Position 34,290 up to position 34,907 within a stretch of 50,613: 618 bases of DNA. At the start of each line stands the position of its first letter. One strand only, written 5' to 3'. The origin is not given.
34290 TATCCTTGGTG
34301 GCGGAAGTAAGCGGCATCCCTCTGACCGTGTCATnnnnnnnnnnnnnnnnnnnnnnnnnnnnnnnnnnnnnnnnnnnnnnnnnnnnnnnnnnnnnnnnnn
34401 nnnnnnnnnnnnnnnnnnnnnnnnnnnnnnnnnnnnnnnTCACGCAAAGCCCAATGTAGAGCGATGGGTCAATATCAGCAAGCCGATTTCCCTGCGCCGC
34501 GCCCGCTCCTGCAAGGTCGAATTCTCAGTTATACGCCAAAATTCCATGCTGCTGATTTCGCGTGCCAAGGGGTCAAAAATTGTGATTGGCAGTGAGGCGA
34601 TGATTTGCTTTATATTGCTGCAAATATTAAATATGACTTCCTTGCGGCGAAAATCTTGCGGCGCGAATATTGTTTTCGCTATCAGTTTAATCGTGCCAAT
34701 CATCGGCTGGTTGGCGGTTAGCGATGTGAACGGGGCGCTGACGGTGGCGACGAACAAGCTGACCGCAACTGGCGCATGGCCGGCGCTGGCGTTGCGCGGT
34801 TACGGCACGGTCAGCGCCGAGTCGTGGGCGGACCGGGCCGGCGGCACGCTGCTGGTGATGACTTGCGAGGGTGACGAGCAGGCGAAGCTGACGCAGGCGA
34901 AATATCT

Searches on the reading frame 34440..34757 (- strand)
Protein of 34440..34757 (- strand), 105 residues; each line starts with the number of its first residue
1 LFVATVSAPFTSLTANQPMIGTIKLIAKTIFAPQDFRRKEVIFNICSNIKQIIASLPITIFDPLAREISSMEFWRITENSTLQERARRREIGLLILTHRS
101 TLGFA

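Call 12: search_protein_families(library=pfam, proteins=[window:34440-34757:-], max_evalue=0.01)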
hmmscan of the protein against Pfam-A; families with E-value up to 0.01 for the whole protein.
window:34440-34757:- (105 aa): 0 families

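Call 51: search_protein_families(library=pfam, proteins=[window:34440-34757:-], max_evalue=1)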
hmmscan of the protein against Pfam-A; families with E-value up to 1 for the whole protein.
window:34440-34757:- (105 aa): 1 family
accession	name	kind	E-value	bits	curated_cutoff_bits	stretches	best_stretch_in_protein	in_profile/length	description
PF07815.19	Abi_HHR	-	0.23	12.1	27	0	83-97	9-23/77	Abl-interactor HHR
